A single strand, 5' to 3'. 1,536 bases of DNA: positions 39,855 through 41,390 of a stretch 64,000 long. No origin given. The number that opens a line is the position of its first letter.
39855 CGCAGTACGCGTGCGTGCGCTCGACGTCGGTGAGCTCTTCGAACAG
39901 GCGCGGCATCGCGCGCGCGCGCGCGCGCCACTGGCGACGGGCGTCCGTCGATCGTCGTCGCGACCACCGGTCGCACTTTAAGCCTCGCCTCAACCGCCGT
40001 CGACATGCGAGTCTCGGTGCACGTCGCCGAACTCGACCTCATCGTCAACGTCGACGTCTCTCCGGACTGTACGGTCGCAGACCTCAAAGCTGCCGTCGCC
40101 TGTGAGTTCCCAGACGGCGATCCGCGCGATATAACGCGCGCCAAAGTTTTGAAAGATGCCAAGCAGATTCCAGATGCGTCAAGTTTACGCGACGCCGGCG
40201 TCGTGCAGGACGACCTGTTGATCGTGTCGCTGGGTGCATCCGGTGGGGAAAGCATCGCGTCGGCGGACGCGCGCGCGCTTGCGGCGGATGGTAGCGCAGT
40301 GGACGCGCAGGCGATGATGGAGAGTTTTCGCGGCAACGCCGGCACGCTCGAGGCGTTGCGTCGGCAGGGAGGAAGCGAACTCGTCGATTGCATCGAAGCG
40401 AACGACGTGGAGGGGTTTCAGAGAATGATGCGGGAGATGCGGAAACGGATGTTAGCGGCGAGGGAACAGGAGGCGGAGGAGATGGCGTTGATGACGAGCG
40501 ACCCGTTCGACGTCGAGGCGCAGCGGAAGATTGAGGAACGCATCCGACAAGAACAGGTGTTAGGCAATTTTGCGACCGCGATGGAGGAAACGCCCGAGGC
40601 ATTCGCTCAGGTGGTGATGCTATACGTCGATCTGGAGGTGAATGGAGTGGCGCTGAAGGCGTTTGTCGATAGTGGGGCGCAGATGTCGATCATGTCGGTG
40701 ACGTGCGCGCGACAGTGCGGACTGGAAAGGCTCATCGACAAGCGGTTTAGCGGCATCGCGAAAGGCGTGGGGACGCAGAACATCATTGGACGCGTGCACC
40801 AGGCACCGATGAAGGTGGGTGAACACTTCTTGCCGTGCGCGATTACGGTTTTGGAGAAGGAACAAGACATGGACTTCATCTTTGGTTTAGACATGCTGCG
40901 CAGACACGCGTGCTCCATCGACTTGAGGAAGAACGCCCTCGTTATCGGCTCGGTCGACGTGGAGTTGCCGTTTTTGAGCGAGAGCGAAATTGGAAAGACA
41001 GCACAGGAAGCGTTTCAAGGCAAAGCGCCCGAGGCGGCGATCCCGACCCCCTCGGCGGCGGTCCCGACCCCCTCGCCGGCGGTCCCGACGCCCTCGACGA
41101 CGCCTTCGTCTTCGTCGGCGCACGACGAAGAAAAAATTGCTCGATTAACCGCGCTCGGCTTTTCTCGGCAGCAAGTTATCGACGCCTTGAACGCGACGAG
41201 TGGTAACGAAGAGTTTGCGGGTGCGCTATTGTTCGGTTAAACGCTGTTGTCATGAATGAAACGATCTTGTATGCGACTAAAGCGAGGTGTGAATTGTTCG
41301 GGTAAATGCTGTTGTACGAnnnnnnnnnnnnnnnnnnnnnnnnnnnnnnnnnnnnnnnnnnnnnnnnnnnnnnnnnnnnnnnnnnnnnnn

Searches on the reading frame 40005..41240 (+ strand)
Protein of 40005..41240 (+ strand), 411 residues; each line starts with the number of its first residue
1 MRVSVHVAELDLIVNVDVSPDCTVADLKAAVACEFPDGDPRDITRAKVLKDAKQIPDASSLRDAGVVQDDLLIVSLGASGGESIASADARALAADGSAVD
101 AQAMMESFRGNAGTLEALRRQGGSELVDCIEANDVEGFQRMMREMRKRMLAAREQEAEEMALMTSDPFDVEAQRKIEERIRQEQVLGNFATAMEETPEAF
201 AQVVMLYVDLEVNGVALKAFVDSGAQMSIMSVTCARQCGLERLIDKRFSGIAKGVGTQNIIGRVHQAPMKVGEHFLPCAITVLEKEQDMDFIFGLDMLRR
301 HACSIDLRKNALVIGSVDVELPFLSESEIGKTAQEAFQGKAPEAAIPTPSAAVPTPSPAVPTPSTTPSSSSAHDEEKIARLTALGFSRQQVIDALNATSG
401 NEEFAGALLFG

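Call 3: search_protein_families(library=pfam, proteins=[window:40005-41240:+], max_evalue=0.01)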
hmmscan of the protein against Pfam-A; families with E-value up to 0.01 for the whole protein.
window:40005-41240:+ (411 aa): 6 families
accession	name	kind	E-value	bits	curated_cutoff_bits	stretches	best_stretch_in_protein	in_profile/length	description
PF09668.16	Asp_protease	-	4.5e-48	162.3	26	1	197-306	1-109/109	Aspartyl protease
PF13975.11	gag-asp_proteas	-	2.2e-17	63.8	28.2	1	208-300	1-92/92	gag-polyprotein putative aspartyl protease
PF00627.37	UBA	-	2e-08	34.4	22.4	1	374-403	2-31/37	UBA/TS-N domain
PF13650.11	Asp_protease_2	-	1.2e-07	32.7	24.3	1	208-296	1-89/90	Aspartyl protease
PF24669.2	Ddi2_HDD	-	8.1e-07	29.5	32.8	1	100-168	2-66/66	Ddi2 HDD domain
PF08284.16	RVP_2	-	0.0031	17.8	20.3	1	209-314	25-130/136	Retroviral aspartyl protease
